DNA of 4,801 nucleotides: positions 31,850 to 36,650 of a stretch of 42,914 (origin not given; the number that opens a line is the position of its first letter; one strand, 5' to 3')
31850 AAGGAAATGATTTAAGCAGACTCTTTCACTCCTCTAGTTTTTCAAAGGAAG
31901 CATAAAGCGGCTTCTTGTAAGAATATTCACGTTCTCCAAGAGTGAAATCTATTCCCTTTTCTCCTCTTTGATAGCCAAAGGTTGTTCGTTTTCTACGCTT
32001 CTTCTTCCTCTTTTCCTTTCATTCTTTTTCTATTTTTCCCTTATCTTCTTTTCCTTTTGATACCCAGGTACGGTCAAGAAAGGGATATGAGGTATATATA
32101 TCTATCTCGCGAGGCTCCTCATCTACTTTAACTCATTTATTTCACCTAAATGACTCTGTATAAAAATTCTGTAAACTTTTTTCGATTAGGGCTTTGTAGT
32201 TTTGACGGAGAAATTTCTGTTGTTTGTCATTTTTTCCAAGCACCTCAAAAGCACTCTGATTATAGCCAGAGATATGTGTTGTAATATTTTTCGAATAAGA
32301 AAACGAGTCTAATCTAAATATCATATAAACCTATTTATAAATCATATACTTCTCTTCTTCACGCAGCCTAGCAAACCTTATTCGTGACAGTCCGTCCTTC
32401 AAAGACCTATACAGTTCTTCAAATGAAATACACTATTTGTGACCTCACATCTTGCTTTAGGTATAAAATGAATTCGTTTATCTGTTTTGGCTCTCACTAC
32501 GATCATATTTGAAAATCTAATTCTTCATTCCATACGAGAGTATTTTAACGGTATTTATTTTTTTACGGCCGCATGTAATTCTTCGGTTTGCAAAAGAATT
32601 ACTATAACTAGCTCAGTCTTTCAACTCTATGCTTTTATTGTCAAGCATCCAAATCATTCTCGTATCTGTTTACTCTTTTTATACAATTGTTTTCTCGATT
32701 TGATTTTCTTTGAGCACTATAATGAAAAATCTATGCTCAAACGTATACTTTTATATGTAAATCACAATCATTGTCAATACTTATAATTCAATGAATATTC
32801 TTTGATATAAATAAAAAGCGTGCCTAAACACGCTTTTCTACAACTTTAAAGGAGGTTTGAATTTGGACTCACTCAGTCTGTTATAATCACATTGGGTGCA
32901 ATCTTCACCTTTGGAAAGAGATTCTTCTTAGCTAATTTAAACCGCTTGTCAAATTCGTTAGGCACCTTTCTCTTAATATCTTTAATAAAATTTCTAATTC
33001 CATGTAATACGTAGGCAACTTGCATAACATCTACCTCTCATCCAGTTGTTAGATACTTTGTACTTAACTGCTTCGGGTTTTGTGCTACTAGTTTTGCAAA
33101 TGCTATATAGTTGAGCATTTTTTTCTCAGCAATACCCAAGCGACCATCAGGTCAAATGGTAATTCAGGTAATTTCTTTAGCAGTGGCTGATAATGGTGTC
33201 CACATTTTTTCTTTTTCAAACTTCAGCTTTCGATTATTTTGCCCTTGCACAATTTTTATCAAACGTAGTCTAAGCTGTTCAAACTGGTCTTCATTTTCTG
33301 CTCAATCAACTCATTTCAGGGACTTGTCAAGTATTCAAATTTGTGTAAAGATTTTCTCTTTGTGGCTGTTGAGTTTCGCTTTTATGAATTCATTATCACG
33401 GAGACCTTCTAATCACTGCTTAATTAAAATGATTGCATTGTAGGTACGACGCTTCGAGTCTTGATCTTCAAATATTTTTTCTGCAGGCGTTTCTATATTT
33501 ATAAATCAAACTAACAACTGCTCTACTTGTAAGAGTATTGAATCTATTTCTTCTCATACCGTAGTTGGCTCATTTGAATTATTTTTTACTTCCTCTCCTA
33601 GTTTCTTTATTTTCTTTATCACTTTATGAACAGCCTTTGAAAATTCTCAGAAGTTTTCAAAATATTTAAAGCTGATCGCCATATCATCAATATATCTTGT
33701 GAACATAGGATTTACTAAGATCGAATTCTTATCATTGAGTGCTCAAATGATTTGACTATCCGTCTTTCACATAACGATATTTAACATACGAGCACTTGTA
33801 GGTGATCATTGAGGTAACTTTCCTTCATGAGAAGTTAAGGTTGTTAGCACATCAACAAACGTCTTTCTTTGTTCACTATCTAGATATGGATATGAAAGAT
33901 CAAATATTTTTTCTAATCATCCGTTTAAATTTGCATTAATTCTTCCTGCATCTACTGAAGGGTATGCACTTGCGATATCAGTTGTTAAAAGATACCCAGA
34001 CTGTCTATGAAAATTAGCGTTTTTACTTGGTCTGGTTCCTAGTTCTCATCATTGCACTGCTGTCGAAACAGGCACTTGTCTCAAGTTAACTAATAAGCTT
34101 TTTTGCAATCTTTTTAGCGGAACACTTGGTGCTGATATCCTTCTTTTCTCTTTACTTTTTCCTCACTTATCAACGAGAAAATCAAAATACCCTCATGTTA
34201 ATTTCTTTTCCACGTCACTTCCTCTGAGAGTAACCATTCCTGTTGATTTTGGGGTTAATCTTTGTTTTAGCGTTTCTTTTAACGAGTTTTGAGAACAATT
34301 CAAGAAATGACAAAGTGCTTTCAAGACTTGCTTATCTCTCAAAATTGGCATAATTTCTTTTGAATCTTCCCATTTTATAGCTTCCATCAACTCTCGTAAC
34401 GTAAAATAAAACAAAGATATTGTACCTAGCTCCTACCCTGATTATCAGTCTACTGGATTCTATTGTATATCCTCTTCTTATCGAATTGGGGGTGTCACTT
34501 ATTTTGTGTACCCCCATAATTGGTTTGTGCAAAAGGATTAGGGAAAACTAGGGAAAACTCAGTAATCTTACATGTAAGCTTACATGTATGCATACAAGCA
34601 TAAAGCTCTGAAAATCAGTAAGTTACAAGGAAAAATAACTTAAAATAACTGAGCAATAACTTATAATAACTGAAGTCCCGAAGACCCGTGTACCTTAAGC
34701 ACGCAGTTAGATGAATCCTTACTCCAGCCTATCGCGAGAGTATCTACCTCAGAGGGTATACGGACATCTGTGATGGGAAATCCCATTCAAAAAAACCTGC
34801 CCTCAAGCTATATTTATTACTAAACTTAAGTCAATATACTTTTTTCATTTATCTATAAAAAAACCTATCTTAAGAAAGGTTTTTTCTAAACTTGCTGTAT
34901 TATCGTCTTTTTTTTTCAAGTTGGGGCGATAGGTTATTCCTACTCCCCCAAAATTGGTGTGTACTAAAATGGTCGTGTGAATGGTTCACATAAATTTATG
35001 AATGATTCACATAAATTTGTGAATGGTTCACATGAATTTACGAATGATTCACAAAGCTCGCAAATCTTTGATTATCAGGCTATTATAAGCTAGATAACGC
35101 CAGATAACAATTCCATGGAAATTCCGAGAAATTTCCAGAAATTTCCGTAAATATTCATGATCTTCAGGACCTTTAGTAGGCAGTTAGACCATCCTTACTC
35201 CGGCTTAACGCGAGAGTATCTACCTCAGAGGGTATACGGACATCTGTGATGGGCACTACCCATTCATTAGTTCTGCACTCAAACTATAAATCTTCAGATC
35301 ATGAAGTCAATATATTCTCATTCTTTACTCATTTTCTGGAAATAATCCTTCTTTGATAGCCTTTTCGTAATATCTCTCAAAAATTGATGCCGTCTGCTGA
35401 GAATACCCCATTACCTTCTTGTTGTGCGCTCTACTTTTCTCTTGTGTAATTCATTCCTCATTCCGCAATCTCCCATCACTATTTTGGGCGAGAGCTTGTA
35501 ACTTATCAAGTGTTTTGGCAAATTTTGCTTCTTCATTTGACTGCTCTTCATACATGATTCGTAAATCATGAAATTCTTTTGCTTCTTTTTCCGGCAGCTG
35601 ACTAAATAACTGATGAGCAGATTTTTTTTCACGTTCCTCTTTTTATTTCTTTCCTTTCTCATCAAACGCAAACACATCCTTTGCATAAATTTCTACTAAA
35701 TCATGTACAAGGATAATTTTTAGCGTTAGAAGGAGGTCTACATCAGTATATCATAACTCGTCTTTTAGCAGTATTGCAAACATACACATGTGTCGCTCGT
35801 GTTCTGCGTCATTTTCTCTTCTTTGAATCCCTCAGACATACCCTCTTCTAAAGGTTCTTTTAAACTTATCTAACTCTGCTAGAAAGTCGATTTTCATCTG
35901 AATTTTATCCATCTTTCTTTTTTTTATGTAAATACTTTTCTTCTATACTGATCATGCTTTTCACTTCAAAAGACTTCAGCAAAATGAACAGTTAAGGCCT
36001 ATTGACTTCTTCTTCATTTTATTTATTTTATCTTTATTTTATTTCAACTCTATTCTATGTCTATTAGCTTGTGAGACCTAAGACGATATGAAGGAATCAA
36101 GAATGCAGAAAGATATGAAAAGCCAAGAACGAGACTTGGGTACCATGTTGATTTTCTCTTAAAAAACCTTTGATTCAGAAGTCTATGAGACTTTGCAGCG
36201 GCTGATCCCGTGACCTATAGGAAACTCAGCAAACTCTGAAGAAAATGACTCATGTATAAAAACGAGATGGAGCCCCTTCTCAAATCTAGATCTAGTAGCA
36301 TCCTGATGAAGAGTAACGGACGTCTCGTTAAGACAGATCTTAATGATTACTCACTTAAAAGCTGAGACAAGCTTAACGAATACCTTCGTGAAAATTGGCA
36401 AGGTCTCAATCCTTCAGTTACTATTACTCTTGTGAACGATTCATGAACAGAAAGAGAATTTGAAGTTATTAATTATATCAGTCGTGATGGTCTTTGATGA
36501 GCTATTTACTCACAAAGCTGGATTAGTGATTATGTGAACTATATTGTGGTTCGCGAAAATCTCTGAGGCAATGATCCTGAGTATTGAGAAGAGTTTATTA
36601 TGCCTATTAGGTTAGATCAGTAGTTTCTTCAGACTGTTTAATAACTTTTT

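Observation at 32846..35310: Retron-like RT preceded by two tandem, independently promoted non-coding units with shared scaffold and different cores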

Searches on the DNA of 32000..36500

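Call 7: search_rna_families(source=window, start=32000, end=36500, threshold=evalue, max_evalue=1, show_alignments=3)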
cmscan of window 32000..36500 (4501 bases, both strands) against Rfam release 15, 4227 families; matches with E-value up to 1: 4.
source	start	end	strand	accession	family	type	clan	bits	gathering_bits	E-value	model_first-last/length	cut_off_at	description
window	34855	34913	+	RF02589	Spy779816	Gene; sRNA;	-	30.8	67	0.032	1-88/88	no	S. pyogenes small RNA 779816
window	34824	34891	+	RF02064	STnc370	Gene; sRNA;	-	29.5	54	0.48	1-71/71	no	Enterobacterial sRNA STnc370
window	32434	32534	-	RF01588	snoR13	Gene; snRNA; snoRNA; CD-box;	-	28.6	60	0.26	1-105/105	no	small nucleolar RNA snoR13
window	32766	32845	+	RF02059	STnc50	Gene; sRNA;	-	26.5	55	0.22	1-84/84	no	Salmonella enterica sRNA STnc40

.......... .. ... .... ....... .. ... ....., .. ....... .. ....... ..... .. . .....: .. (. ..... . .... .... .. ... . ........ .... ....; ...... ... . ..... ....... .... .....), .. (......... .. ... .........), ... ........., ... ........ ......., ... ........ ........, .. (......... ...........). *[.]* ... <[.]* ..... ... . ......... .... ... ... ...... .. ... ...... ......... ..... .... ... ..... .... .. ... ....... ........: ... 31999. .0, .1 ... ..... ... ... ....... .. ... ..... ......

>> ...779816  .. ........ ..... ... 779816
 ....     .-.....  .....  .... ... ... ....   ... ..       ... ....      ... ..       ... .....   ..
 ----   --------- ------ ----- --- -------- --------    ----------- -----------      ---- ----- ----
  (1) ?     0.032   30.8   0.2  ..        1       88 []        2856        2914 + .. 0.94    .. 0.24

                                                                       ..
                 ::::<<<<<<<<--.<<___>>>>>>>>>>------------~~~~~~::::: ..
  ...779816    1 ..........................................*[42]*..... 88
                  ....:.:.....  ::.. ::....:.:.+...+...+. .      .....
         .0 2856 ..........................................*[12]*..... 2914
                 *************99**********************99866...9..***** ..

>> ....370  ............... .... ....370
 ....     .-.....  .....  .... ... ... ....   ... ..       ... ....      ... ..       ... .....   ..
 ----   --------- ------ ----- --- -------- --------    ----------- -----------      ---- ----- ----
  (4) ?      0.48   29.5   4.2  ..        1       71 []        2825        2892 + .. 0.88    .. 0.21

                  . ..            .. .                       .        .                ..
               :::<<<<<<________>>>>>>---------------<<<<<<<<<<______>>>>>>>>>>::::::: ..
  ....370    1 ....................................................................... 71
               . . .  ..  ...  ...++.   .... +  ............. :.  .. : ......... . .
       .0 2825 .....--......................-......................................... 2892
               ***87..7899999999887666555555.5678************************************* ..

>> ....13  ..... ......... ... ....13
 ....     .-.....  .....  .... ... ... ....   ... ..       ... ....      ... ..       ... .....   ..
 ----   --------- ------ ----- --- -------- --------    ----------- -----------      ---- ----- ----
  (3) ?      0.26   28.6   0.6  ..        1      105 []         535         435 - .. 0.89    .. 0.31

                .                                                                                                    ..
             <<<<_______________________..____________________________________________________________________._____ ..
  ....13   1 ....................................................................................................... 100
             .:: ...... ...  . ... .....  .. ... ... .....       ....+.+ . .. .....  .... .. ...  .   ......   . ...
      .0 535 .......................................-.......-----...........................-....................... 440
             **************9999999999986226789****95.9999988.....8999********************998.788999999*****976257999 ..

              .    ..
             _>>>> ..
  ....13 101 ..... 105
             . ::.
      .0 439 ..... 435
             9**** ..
